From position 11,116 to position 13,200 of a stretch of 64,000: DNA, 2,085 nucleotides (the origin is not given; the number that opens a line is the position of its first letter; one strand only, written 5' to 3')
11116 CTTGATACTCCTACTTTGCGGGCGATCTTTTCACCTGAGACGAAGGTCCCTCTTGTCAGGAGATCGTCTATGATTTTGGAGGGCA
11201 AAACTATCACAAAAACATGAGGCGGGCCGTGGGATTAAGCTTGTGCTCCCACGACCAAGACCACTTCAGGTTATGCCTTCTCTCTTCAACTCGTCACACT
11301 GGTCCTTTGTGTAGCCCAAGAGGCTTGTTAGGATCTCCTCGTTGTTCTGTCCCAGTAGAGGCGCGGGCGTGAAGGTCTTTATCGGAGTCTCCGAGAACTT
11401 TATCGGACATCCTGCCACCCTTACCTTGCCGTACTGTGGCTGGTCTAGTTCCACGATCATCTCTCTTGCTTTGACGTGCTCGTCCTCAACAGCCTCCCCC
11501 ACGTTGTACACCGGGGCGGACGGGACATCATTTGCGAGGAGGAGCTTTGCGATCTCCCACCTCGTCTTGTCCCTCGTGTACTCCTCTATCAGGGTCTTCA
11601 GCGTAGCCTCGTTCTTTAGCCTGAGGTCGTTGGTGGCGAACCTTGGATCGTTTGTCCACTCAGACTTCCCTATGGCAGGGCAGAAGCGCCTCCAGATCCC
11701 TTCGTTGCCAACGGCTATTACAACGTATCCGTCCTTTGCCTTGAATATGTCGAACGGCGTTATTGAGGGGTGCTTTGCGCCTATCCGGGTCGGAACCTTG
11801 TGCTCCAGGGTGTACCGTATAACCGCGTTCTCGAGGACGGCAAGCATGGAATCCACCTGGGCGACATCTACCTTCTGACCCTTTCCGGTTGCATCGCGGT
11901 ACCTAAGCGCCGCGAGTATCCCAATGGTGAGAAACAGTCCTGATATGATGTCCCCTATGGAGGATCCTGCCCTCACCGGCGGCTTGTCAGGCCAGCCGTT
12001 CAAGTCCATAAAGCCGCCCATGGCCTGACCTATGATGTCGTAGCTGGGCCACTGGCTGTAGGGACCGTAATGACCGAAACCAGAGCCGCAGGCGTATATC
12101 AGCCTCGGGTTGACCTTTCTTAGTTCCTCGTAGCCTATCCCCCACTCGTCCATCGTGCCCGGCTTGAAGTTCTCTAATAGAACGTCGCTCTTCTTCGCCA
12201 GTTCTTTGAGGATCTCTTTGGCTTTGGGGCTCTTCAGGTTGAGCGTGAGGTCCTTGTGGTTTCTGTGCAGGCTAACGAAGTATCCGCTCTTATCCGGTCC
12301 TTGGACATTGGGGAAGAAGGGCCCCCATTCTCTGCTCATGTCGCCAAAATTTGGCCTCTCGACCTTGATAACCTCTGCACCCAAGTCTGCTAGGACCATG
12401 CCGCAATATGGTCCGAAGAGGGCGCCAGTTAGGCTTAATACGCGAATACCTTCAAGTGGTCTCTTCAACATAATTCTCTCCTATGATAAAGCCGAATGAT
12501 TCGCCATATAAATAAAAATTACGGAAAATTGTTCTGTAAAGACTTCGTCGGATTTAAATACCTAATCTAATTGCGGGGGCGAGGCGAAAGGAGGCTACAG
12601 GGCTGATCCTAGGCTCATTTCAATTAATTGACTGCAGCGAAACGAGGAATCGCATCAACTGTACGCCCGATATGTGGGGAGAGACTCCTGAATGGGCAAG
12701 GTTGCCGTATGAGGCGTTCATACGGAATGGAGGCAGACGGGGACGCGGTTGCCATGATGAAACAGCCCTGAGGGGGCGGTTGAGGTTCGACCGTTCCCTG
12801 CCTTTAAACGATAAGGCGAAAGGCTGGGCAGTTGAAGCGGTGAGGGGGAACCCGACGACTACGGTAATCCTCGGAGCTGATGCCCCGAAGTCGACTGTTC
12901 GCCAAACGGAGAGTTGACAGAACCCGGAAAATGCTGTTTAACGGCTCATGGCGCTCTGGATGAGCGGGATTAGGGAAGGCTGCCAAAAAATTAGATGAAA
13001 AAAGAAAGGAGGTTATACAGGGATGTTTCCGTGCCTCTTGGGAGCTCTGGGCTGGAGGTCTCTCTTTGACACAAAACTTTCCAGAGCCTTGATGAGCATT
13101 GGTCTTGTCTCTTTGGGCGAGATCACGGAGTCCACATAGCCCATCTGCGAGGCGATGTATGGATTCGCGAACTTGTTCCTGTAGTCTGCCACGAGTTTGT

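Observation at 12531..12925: MITE-like deletion derivative keeping both IS ends and the putative guide-RNA scaffold but no nuclease gene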

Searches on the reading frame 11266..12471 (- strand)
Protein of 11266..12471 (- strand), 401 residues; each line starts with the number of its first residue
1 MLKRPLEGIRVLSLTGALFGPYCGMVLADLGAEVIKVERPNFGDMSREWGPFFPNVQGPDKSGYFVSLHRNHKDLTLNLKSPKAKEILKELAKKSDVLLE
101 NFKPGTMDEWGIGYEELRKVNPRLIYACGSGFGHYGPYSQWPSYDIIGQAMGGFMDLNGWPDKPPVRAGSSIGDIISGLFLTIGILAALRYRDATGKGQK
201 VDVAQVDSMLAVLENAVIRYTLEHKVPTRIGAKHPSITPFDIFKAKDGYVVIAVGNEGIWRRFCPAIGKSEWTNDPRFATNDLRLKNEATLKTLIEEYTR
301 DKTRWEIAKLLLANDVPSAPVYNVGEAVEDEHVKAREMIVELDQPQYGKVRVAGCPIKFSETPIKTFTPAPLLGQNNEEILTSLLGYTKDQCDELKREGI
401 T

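Call 20: find_encoding_contigs(protein=window:11266-12471:-, flank=4000, max_places=8)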
Protein window:11266-12471:- (401 aa): 6 contigs read that carry it; 4 places shown.
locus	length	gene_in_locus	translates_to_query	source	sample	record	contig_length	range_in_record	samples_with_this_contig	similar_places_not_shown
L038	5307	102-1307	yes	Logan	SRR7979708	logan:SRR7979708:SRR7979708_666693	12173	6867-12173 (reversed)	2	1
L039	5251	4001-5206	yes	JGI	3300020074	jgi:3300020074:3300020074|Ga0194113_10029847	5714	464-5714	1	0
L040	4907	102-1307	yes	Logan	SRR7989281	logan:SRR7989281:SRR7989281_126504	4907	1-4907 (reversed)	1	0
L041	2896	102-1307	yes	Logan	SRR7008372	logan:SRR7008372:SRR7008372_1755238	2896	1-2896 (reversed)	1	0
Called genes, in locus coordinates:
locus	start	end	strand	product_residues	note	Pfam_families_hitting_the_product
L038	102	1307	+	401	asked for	PF02515:CoA_transf_3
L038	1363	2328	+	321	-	PF08279:HTH_11, PF03099:BPL_LplA_LipB, PF02237:BPL_C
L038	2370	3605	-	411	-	PF01458:SUFBD_core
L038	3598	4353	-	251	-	PF02463:SMC_N (faint), PF00005:ABC_tran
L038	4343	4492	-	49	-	-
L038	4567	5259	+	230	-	PF07758:DUF1614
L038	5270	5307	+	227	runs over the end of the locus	PF01902:Diphthami_syn_2_N, PF28410:Diphthami_syn_2_C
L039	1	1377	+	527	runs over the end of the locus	PF00289:Biotin_carb_N, PF02786:CPSase_L_D2, PF07478:Dala_Dala_lig_C, PF02785:Biotin_carb_C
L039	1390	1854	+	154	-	PF26077:BSH_Fcp1 (faint), PF00364:Biotin_lipoyl, PF25984:BSH_YknX (faint)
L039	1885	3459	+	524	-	PF01039:Carboxyl_trans, PF03255:ACCA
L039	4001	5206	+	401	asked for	PF02515:CoA_transf_3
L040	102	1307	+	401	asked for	PF02515:CoA_transf_3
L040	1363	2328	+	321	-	PF08279:HTH_11, PF03099:BPL_LplA_LipB, PF02237:BPL_C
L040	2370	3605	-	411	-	PF01458:SUFBD_core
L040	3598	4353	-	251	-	PF02463:SMC_N (faint), PF00005:ABC_tran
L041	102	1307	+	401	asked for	PF02515:CoA_transf_3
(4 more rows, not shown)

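Call 51: find_homologous_proteins(query=window:11266-12471:-, max_evalue=1e-100)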
Query window:11266-12471:- (401 aa): 2266 proteins with E <= 1e-100 among 8000 candidates; the best 120 are listed.
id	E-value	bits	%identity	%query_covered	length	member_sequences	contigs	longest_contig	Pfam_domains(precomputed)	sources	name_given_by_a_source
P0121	5.9e-264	893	95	100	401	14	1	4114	PF02515.23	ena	-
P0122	5.9e-246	834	88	100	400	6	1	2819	PF02515.23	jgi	jgi:CoA:oxalate CoA-transferase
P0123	1.2e-238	810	85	99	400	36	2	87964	PF02515.23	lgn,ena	-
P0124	6.3e-237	804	84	100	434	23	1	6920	PF02515.23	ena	-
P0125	1.1e-224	764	80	100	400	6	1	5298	PF02515.23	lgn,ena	-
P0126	2.3e-224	763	80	100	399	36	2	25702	PF02515.23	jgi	-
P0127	2.9e-224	762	80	100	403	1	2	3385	PF02515.23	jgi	jgi:CoA:oxalate CoA-transferase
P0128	4.7e-224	762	80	100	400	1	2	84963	PF02515.23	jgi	jgi:CoA:oxalate CoA-transferase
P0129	4.7e-223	758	82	97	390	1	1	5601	PF02515.23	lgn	-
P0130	1.5e-222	757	78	100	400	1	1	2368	PF02515.23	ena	-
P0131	8.1e-220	748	79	100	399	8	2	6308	PF02515.23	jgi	-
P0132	1.2e-219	747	79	100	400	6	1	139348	PF02515.23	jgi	jgi:CoA:oxalate CoA-transferase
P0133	5.3e-218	742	78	100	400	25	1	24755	PF02515.23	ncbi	ncbi:MAG: CoA transferase [Candidatus Methanomethylicaceae archaeon]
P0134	3.5e-216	736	77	100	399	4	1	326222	PF02515.23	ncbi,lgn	-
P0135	2.3e-215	733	77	100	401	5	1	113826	PF02515.23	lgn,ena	-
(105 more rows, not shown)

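Call 52: find_encoding_contigs(protein=P0121, flank=2500, max_places=4)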
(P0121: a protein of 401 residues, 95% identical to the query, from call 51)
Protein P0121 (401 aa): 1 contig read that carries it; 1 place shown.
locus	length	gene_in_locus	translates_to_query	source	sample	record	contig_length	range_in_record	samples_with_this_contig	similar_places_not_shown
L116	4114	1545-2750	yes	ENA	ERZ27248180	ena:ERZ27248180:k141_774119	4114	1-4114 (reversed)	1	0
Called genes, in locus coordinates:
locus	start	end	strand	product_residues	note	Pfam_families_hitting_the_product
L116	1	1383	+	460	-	?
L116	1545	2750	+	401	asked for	PF02515:CoA_transf_3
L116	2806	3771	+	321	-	PF08279:HTH_11, PF03099:BPL_LplA_LipB, PF02237:BPL_C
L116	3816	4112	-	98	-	?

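Call 53: find_encoding_contigs(protein=P0123, flank=2500, max_places=4)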
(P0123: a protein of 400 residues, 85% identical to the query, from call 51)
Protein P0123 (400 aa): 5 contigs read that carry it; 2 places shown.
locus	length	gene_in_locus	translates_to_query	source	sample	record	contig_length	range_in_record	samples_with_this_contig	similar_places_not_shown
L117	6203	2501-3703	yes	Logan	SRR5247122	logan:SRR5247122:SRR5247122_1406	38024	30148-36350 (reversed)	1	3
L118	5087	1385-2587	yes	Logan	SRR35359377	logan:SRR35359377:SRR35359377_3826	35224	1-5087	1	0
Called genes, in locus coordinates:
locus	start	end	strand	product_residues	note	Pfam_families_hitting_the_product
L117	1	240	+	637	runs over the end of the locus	PF01496:V_ATPase_I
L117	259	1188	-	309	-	PF01992:vATP-synt_AC39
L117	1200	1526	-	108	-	-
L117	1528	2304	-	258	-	PF14801:TrmI-like_N (weak), PF01135:PCMT, PF08704:GCD14, PF05175:MTS (faint), PF08241:Methyltransf_11 (weak), PF13649:Methyltransf_25 (weak), PF13847:Methyltransf_31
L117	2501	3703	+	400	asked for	PF02515:CoA_transf_3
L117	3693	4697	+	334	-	PF08279:HTH_11, PF03099:BPL_LplA_LipB, PF02237:BPL_C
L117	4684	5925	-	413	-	PF01458:SUFBD_core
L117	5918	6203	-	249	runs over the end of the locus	PF00005:ABC_tran, PF02463:SMC_N (faint)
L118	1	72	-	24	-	?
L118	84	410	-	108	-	-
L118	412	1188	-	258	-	PF14801:TrmI-like_N (weak), PF01135:PCMT, PF08704:GCD14, PF05175:MTS (faint), PF08241:Methyltransf_11 (weak), PF13649:Methyltransf_25 (weak), PF13847:Methyltransf_31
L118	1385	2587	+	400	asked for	PF02515:CoA_transf_3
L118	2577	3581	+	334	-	PF08279:HTH_11, PF03099:BPL_LplA_LipB, PF02237:BPL_C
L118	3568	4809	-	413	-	PF01458:SUFBD_core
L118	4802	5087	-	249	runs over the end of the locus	PF00005:ABC_tran, PF02463:SMC_N (faint)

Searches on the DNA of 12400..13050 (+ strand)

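Call 11: search_rna_families(source=window, start=12400, end=13050, threshold=evalue, max_evalue=10, show_alignments=3)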
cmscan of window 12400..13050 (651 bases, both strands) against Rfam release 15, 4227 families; matches with E-value up to 10: 2.
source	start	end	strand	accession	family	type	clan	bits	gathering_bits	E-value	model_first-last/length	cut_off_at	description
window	12543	12593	+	RF03156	L31-Firmicutes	Cis-reg; leader;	CL00118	17.8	33.3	0.39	1-32/32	no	L31-Firmicutes ribosomal protein leader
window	12798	12885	-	RF02042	HOTTIP_3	Gene; lncRNA;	-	11.2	50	0.23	256-353/353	no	HOXA transcript at the distal tip, conserved region 3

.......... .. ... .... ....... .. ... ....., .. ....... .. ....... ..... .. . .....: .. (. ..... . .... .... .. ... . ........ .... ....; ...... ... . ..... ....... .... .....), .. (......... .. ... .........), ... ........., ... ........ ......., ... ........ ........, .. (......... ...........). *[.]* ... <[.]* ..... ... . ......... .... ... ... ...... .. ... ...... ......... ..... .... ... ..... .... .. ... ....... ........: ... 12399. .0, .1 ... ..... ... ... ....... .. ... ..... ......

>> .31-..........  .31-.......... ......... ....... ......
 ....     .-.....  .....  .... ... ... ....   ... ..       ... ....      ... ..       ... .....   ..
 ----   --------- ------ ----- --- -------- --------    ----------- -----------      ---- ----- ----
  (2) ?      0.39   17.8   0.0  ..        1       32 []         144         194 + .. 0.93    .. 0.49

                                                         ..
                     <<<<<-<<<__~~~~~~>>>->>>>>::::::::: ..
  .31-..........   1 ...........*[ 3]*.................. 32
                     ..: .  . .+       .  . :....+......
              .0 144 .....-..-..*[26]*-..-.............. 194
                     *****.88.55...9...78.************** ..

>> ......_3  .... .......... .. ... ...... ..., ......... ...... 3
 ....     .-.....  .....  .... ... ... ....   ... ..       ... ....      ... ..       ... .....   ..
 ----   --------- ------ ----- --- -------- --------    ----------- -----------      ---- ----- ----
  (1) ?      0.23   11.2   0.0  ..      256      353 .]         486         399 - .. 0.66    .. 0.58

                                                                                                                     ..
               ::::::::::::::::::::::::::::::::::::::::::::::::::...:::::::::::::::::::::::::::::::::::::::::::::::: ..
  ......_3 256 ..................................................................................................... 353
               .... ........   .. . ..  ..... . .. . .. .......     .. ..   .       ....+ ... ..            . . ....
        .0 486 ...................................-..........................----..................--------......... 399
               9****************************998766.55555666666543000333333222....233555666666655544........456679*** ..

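Call 82: build_rna_model(alignment_id=A3, structure=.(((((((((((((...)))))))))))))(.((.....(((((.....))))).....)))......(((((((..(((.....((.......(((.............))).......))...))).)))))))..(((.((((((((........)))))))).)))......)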
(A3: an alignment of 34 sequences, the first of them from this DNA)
Model R1 built from alignment A3 (34 sequences, 176 columns); structure: as given.
model positions 167; base pairs 47; branch points 3; effective number of sequences 1.23; information 0.59 bits per position. Calibrated on 0.2 Mb of random sequence (short: E-values are rough).
structure used (alignment columns):
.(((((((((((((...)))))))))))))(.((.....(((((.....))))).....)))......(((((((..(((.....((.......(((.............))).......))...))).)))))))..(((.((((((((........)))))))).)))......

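Call 83: search_with_rna_model(model_id=R1, sources=[window, L075, L103, L108, L116, L119, L121, L122, L117], max_evalue=1)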
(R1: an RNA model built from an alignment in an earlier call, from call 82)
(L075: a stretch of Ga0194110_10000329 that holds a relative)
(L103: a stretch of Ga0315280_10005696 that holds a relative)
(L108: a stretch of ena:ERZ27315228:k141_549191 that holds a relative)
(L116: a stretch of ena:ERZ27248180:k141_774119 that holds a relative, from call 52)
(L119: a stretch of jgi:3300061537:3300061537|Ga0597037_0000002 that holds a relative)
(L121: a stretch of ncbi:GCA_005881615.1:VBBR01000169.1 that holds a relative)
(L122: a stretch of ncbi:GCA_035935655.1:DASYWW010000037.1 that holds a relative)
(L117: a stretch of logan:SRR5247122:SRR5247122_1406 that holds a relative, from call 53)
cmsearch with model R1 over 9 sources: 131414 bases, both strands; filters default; matches with E-value up to 1: 9.
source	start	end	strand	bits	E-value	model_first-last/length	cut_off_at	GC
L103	3618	3772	-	149.7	8.7e-34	1-167/167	no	0.58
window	12770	12924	+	147.8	2.4e-33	1-167/167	no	0.59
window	323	471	+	139.6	2.2e-31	1-167/167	no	0.57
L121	1659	1813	+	136.2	1.4e-30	1-167/167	no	0.61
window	43121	43273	+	136.1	1.4e-30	1-167/167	no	0.56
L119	11086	11240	+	133.9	4.9e-30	1-167/167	no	0.6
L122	1656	1807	+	131.8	1.5e-29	1-167/167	no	0.6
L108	4059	4210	+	128.7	7.9e-29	1-167/167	no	0.59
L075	4876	5013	+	126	3.6e-28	1-167/167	no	0.62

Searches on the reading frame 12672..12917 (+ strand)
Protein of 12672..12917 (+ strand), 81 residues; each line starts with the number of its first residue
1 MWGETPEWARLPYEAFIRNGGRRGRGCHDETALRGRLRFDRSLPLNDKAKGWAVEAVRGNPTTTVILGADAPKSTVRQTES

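Call 12: search_protein_families(library=pfam, proteins=[window:12672-12917:+], max_evalue=0.1)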
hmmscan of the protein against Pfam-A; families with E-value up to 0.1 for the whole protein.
window:12672-12917:+ (81 aa): 0 families

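Call 13: search_protein_families(library=ncbifam, proteins=[window:12672-12917:+], max_evalue=0.1)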
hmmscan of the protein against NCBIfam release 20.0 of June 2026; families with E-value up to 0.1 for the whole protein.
window:12672-12917:+ (81 aa): 0 families

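Call 23: find_encoding_contigs(protein=window:12672-12917:+, flank=3000, max_places=10)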
Protein window:12672-12917:+ (81 aa): no gene with exactly this product is on record in the collection.
